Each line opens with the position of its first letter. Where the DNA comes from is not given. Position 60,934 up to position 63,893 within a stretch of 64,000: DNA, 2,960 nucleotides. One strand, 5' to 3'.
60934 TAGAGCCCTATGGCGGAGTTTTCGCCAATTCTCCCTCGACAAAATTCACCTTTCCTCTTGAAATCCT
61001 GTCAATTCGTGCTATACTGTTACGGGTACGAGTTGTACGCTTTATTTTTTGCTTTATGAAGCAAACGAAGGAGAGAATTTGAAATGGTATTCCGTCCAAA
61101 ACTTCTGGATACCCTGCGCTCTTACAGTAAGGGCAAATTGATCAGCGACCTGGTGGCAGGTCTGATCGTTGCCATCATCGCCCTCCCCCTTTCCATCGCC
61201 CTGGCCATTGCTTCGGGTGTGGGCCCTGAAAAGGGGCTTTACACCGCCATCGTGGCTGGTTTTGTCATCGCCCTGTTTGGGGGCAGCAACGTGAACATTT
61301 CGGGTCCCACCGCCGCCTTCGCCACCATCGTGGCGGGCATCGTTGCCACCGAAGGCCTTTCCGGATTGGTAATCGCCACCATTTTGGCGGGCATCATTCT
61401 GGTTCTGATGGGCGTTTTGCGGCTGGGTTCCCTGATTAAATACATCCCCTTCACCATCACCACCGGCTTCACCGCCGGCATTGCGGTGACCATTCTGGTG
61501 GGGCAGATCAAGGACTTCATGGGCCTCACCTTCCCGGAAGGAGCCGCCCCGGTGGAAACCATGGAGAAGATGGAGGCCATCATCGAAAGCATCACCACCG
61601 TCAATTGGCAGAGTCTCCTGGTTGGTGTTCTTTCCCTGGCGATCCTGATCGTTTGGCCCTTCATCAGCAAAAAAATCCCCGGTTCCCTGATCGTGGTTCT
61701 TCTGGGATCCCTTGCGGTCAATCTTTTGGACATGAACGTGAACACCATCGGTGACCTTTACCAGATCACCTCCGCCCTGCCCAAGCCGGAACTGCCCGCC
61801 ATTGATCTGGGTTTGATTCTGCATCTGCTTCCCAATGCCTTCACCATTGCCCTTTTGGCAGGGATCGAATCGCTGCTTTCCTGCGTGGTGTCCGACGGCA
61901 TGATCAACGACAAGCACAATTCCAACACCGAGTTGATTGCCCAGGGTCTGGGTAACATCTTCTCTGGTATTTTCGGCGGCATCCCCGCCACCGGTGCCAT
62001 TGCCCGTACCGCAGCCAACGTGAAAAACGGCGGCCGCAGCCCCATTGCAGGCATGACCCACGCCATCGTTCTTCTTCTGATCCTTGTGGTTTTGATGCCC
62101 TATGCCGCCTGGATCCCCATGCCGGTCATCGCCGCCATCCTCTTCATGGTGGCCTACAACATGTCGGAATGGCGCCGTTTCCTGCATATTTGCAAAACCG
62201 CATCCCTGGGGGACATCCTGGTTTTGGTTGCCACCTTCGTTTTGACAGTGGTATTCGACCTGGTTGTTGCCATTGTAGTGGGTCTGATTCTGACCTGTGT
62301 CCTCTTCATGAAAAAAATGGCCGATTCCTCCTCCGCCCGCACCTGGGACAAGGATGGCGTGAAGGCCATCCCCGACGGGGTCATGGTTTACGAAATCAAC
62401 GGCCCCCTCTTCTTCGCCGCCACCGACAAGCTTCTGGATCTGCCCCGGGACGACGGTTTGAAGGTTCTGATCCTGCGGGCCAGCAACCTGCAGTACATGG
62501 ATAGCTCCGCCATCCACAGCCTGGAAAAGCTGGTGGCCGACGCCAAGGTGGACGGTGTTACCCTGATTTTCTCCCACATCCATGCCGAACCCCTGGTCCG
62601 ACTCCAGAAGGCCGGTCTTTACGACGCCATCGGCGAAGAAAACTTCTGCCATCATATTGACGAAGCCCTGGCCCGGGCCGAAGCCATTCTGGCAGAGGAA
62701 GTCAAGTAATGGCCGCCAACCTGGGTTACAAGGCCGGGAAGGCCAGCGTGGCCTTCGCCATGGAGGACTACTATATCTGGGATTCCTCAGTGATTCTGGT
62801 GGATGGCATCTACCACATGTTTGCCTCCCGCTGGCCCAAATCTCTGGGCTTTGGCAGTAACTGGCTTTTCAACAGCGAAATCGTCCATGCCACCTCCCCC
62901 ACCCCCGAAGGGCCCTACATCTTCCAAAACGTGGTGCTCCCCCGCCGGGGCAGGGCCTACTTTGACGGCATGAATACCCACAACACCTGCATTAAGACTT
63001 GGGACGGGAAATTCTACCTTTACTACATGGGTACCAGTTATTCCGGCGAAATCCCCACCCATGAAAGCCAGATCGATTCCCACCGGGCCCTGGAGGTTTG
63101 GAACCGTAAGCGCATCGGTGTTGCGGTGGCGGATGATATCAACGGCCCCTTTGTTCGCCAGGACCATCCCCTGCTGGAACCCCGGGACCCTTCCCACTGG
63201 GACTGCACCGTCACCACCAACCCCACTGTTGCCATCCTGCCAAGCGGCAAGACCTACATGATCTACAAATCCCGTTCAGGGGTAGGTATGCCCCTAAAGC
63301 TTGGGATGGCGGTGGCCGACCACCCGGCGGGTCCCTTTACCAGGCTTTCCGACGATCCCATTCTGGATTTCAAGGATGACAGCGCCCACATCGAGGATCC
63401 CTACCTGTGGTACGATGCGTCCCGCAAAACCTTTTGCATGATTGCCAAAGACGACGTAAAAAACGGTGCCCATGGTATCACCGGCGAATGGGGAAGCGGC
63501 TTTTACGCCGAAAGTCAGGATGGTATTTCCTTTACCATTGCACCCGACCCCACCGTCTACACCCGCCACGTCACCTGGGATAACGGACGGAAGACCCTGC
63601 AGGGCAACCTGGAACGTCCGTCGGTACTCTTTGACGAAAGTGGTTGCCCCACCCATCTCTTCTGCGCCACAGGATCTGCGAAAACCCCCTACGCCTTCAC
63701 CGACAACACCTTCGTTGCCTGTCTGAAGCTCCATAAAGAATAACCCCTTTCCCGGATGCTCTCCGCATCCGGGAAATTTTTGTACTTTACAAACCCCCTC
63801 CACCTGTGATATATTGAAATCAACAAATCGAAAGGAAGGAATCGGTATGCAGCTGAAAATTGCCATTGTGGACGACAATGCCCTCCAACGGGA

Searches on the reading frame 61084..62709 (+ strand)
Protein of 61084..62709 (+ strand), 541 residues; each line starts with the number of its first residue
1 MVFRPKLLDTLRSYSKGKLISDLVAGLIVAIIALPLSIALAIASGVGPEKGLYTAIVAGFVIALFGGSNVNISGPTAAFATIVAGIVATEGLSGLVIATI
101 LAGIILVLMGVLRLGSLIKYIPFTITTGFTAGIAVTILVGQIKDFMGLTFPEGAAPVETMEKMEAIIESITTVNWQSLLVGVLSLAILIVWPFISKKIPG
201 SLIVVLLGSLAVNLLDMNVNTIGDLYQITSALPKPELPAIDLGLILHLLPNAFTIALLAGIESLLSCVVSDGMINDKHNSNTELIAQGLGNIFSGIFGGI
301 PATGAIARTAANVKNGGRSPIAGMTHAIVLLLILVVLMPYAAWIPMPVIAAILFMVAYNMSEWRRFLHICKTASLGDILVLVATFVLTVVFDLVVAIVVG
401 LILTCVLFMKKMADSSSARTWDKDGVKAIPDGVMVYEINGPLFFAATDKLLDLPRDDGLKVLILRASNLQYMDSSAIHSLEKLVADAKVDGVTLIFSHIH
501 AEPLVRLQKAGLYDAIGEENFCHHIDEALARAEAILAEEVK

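Call 90: search_protein_families(library=pfam, proteins=[window:61084-62709:+], max_evalue=0.00001)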
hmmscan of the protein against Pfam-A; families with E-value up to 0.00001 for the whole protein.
window:61084-62709:+ (541 aa): 3 families
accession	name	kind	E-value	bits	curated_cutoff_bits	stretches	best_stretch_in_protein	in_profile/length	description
PF00916.26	Sulfate_transp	-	4.7e-84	282.8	23.2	1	19-383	1-379/380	Sulfate permease family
PF01740.26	STAS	-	3.3e-13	49.8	22.6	1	429-528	6-106/106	STAS domain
PF16983.11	MFS_MOT1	-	5.7e-06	27.1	30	1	259-359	25-110/111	Molybdate transporter of MFS superfamily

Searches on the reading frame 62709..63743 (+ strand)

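Call 90: search_protein_families(library=pfam, proteins=[window:62709-63743:+], max_evalue=0.00001)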
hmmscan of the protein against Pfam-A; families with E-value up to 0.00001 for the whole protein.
window:62709-63743:+ (344 aa): 1 family
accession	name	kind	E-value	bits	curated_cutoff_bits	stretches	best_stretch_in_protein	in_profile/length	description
PF04616.20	Glyco_hydro_43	-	9.6e-08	32.1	32.2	0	91-151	68-110/288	Glycosyl hydrolases family 43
